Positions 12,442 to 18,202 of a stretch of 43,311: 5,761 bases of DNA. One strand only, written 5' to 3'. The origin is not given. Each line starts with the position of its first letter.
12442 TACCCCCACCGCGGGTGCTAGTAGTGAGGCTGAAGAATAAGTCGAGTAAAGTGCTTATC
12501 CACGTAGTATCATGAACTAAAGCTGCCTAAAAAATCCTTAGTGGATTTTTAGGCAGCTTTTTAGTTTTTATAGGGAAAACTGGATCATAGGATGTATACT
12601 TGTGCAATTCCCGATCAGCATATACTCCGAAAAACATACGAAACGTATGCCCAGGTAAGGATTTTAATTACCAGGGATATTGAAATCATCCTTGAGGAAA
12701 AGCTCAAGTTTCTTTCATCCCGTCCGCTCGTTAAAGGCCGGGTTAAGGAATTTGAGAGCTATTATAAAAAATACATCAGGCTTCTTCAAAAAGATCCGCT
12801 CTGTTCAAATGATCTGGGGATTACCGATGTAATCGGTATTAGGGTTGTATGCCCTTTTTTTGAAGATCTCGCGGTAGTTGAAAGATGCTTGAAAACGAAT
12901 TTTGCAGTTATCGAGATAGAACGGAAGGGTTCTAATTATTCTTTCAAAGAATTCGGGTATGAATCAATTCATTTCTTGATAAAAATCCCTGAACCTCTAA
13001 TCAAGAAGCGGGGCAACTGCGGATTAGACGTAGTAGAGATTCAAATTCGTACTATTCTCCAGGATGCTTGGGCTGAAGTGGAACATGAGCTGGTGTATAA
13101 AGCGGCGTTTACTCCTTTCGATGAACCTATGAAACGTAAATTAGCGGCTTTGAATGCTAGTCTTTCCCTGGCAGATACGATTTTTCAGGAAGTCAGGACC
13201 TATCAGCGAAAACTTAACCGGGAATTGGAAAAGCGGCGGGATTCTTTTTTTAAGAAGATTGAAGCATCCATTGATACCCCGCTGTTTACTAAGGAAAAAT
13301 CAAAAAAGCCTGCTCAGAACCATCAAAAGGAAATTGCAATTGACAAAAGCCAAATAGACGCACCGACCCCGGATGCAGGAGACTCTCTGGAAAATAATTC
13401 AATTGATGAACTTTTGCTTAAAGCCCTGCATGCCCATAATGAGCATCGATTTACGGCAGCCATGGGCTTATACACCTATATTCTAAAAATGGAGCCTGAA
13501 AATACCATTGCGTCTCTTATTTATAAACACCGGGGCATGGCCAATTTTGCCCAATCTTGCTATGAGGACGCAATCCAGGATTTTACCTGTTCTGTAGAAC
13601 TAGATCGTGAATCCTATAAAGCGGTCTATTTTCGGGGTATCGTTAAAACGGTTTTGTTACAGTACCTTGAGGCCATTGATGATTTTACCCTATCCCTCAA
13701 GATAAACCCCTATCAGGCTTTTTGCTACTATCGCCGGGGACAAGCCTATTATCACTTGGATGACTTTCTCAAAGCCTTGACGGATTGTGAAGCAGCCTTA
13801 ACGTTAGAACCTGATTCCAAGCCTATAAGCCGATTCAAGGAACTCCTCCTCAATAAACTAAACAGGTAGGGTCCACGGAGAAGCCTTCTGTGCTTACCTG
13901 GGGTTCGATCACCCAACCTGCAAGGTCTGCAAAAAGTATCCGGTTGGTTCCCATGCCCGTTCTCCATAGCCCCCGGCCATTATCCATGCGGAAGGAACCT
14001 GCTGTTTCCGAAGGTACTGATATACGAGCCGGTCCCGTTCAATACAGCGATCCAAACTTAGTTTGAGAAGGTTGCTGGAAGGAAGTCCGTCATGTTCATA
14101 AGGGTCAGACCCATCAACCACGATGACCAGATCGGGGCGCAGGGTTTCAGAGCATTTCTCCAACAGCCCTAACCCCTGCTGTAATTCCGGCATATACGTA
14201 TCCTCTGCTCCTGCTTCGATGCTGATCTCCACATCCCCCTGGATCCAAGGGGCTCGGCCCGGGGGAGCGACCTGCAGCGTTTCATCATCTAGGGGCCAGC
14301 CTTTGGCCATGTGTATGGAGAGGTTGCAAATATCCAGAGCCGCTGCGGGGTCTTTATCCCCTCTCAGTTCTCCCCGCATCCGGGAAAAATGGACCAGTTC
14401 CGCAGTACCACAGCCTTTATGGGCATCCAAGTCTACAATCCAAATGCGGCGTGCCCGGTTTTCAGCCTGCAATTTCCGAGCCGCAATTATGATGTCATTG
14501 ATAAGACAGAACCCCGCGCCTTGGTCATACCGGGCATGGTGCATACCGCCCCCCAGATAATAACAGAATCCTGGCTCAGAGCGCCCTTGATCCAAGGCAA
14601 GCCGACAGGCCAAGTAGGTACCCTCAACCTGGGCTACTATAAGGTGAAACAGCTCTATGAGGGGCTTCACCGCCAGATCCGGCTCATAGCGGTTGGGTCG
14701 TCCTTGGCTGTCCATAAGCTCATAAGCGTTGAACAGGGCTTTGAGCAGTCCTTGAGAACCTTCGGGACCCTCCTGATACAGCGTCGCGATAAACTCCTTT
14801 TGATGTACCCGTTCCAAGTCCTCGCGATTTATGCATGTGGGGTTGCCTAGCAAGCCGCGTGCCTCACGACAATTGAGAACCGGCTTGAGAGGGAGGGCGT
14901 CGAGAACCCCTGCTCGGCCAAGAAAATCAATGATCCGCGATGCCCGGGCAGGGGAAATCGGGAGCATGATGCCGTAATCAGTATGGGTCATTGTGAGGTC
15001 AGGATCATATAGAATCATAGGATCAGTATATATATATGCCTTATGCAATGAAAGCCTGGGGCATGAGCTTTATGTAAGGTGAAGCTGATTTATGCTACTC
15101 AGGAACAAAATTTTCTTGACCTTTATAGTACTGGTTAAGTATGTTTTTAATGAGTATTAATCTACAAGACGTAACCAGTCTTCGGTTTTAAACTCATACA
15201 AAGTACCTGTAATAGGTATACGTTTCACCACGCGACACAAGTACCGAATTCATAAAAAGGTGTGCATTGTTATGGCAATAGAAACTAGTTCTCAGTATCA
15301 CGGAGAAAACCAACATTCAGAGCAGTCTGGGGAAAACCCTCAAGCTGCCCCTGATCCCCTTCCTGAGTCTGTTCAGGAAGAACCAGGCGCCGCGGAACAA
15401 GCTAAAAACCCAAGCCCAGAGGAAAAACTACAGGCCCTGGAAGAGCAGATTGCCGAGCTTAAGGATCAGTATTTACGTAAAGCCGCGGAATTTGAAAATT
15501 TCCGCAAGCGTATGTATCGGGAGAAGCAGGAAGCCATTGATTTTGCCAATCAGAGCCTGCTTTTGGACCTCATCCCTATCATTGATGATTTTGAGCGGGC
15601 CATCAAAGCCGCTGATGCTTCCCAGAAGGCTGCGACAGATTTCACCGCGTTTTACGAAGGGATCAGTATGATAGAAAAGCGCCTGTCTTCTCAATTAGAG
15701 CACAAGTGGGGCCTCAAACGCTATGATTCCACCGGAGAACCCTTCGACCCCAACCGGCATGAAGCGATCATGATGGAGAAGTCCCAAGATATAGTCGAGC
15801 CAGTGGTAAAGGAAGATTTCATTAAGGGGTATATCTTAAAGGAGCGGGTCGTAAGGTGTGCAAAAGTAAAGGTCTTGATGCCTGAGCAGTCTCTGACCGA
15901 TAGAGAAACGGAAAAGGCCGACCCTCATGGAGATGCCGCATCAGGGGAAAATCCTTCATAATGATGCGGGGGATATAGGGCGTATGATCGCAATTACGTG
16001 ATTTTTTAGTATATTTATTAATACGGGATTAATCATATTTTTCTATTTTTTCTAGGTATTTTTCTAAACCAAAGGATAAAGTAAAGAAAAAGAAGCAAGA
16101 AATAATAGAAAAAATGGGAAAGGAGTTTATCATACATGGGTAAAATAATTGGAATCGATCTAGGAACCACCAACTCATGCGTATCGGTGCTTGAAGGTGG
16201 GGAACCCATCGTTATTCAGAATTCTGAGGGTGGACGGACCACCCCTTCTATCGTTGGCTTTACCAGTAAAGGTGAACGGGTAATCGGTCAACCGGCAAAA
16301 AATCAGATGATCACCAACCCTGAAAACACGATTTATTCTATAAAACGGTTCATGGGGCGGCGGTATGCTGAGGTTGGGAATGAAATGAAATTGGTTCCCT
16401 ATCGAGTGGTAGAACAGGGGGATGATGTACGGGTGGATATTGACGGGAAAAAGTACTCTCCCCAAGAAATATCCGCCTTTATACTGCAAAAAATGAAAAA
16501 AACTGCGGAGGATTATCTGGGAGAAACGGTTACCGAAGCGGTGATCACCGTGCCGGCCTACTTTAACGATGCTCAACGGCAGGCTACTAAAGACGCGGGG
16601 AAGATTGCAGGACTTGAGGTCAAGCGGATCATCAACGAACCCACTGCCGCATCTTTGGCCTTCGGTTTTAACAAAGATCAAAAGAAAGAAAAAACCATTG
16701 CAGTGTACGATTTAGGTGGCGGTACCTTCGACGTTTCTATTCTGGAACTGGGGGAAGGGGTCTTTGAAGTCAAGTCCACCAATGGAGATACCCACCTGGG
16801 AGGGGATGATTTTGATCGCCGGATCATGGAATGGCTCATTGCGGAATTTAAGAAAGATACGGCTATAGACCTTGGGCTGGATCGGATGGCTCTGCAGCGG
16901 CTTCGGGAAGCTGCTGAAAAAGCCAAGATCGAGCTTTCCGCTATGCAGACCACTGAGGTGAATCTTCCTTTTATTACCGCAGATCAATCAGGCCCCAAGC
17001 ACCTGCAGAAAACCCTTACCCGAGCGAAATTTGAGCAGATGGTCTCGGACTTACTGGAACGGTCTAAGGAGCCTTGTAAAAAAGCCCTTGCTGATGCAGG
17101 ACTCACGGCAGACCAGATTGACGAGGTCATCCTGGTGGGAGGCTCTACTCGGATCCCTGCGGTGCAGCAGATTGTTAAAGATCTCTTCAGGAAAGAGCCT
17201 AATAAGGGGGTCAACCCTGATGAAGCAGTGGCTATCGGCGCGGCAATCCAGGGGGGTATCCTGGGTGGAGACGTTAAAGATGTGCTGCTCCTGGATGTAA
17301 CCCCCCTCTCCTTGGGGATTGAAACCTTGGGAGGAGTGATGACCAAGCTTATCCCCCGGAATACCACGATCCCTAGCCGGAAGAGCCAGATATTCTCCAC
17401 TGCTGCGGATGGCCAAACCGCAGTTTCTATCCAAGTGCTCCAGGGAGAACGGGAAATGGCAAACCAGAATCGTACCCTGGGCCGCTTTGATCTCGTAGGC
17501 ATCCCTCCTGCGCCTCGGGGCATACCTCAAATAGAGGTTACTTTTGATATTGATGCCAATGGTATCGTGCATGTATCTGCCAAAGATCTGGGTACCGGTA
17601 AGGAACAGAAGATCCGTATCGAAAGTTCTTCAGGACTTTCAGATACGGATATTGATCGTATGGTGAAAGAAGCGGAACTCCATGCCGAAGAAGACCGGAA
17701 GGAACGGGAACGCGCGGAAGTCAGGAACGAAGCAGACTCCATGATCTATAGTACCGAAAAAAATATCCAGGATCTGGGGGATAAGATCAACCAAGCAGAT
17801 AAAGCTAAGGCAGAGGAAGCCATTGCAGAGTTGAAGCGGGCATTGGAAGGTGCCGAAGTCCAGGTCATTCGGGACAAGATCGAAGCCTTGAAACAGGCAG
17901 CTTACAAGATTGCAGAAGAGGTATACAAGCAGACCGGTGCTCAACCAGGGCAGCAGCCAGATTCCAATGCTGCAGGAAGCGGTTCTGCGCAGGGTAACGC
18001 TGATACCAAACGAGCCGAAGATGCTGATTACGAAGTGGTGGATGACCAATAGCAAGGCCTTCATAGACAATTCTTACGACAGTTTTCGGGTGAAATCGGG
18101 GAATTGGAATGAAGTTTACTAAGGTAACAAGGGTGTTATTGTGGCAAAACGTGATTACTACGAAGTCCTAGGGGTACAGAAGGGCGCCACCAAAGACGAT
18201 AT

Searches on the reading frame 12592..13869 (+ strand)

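Call 14: search_protein_families(library=pfam, proteins=[window:12592-13869:+], max_evalue=0.0001)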
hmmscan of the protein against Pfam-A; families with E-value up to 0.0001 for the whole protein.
window:12592-13869:+ (425 aa): 5 families
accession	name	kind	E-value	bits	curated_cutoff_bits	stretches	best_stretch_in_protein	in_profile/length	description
PF04607.23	RelA_SpoT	-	1.1e-19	71.2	27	1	49-171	1-110/113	Region found in RelA / SpoT proteins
PF00515.34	TPR_1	-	6.5e-17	61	27.8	1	376-408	1-33/34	Tetratricopeptide repeat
PF07719.23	TPR_2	-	8.4e-12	44.7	27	1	376-408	1-33/34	Tetratricopeptide repeat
PF13371.12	TPR_9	-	6.7e-09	36.1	35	1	360-419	13-72/73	Tetratricopeptide repeat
PF13181.12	TPR_8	-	8.2e-05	22.9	25.7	0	379-408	4-33/34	Tetratricopeptide repeat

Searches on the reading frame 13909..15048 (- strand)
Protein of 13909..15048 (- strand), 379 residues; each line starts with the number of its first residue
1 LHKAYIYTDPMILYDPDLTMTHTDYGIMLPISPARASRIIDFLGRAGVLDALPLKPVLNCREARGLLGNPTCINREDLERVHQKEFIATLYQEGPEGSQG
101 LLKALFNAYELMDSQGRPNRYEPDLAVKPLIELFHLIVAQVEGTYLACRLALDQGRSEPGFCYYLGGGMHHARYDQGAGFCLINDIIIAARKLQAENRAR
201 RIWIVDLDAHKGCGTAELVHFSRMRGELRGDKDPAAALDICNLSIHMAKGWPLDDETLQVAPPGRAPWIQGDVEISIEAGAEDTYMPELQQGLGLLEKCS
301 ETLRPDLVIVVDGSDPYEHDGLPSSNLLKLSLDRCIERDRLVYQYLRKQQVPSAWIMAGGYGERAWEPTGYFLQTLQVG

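Call 14: search_protein_families(library=pfam, proteins=[window:13909-15048:-], max_evalue=0.0001)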
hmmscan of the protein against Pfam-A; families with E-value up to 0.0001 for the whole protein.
window:13909-15048:- (379 aa): 1 family
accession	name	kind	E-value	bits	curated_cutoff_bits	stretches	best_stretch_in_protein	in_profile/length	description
PF00850.24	Hist_deacetyl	-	1.3e-35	123.7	27.9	1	30-365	2-286/298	Histone deacetylase domain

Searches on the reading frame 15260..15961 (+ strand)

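Call 14: search_protein_families(library=pfam, proteins=[window:15260-15961:+], max_evalue=0.0001)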
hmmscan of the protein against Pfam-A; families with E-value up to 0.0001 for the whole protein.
window:15260-15961:+ (233 aa): 1 family
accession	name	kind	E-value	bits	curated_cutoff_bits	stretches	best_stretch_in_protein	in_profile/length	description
PF01025.24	GrpE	-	8.7e-47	159.3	25.8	1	44-205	7-163/165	GrpE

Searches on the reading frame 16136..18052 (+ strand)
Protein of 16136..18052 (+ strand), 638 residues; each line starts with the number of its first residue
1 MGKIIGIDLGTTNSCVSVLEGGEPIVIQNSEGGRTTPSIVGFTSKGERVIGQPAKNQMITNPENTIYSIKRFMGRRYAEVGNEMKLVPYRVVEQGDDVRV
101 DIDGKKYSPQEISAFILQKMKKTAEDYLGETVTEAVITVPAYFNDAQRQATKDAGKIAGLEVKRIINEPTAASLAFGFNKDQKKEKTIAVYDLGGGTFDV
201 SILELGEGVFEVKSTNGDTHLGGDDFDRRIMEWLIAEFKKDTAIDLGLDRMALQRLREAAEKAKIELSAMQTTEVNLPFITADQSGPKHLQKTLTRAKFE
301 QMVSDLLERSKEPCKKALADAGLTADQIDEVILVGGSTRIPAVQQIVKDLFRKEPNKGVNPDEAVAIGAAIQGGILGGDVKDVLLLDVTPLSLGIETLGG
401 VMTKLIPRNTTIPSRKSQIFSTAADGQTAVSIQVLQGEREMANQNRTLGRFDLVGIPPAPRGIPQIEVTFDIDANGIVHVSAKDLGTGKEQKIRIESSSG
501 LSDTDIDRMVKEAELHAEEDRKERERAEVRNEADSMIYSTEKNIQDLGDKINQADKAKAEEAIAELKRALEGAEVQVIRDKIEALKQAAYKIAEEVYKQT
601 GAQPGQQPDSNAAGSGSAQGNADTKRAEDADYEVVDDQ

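Call 14: search_protein_families(library=pfam, proteins=[window:16136-18052:+], max_evalue=0.0001)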
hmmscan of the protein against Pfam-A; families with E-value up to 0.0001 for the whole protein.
window:16136-18052:+ (638 aa): 2 families
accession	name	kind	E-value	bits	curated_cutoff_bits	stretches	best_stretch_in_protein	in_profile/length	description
PF00012.26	HSP70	-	2.3e-271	901.8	20.6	1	4-597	1-598/599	Hsp70 protein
PF06723.19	MreB_Mbl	-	2.4e-17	63.2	27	1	119-370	80-316/327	MreB/Mbl protein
